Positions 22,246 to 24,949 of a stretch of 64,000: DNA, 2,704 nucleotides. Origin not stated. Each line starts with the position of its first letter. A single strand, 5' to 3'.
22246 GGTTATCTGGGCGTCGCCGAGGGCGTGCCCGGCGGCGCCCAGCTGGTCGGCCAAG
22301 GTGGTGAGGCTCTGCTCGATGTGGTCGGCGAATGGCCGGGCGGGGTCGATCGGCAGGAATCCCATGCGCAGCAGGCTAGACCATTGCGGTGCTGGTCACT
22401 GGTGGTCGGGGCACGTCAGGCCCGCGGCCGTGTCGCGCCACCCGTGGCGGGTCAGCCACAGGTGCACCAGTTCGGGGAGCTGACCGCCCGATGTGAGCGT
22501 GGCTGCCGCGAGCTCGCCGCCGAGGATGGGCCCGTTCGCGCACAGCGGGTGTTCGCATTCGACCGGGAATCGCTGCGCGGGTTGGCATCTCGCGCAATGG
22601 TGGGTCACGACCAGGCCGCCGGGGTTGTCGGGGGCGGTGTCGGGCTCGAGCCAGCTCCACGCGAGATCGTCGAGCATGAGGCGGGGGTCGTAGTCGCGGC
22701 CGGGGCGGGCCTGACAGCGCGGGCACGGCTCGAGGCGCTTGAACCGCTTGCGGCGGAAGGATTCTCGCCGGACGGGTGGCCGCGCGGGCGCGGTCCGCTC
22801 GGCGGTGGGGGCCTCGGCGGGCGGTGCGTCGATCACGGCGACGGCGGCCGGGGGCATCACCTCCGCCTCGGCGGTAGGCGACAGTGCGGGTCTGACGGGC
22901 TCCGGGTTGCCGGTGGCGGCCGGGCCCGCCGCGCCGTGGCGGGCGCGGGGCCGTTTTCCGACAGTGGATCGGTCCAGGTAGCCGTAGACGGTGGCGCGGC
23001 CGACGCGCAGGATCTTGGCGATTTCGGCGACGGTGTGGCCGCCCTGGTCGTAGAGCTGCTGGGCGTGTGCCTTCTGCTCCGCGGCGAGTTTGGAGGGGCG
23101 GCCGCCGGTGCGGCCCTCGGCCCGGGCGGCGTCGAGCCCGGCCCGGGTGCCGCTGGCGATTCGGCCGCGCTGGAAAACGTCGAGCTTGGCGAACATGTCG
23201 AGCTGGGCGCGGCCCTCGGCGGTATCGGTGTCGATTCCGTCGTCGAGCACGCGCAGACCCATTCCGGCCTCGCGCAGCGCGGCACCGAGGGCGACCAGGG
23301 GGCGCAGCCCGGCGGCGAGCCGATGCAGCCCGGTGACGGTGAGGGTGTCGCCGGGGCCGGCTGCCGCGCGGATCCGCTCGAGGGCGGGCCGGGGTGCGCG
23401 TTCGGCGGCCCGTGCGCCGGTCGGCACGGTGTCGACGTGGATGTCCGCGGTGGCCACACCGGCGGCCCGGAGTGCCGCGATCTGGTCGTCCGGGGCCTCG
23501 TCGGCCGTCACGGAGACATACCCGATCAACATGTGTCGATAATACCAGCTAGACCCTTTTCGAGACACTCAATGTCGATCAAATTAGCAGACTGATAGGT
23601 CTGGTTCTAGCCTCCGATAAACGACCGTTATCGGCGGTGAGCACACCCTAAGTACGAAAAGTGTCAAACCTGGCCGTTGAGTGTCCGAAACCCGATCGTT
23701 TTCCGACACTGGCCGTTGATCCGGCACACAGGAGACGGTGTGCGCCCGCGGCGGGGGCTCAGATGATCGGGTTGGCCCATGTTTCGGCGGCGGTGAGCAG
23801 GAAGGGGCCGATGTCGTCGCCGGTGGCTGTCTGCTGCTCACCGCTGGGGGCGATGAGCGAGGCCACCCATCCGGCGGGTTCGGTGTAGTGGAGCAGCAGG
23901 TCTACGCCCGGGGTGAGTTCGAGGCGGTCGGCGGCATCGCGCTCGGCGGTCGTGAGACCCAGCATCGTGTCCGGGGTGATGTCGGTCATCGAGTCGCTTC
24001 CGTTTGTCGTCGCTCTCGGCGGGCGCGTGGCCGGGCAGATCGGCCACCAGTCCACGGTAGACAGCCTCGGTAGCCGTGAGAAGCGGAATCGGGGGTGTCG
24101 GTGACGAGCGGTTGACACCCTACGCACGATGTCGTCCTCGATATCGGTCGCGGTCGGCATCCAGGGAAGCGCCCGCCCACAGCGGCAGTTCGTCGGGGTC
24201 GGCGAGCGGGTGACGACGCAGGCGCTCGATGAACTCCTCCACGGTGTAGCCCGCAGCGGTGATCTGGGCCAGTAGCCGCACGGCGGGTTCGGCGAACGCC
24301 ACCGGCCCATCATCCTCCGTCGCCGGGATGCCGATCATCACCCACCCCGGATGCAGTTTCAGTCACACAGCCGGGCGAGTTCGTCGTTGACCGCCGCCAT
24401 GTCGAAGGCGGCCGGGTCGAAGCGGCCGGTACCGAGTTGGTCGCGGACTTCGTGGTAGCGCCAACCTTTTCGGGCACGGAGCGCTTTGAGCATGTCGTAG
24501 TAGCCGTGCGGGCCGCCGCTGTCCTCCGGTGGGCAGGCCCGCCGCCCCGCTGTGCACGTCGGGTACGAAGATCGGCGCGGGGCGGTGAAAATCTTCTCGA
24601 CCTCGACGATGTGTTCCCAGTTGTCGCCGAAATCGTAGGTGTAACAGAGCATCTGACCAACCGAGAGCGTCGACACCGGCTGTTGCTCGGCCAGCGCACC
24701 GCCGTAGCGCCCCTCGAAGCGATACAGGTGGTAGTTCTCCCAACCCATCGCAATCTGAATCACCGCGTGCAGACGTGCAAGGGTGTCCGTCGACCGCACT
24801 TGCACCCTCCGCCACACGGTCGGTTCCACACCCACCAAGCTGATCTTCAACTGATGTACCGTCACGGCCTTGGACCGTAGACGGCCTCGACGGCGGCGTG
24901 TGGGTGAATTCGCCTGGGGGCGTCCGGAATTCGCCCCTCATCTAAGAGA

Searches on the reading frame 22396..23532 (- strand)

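Call 9: search_protein_families(library=pfam, max_evalue=0.01, proteins=[window:22396-23532:-])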
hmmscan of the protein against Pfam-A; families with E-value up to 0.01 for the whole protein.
window:22396-23532:- (378 aa): 9 families
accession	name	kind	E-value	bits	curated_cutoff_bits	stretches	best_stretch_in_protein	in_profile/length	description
PF00239.26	Resolvase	-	3.1e-21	76.4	23.3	1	10-141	10-144/145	Resolvase, N terminal domain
PF02796.21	HTH_7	-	1.6e-09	38.2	23.8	1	144-186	1-42/45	Helix-turn-helix domain of resolvase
PF13384.12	HTH_23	-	7.7e-08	32.4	24.6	1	152-188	5-40/50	Homeodomain-like domain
PF13551.12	HTH_29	-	1.9e-05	25.1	28.1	1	156-192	3-40/64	Winged helix-turn helix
PF06056.18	Terminase_5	-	0.00047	20.5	20.3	1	154-188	3-36/58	Putative ATPase subunit of terminase (gpP-like)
PF13518.12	HTH_28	-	0.0013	19.2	25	1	159-188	7-35/52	Helix-turn-helix domain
PF12728.13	HTH_17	-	0.0018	18.9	27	1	167-188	3-24/51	Helix-turn-helix domain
PF13309.12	HTH_22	-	0.0018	18.7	29.6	1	166-187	42-63/63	HTH domain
PF01710.22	HTH_Tnp_IS630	-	0.0043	17.5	21.3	1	163-192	16-45/119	Transposase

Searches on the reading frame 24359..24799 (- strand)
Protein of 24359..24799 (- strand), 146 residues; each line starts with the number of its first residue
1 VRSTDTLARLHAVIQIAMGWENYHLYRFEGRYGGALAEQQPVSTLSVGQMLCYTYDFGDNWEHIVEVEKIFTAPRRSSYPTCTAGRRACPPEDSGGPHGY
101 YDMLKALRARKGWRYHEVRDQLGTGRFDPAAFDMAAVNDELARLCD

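Call 9: search_protein_families(library=pfam, max_evalue=0.01, proteins=[window:24359-24799:-])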
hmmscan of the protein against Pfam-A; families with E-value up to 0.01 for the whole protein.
window:24359-24799:- (146 aa): 1 family
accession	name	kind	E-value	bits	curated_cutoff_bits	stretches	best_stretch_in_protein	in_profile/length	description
PF07929.16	PRiA4_ORF3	-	4.2e-40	137.7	26.6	1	3-135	24-172/173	Plasmid pRiA4b ORF-3-like protein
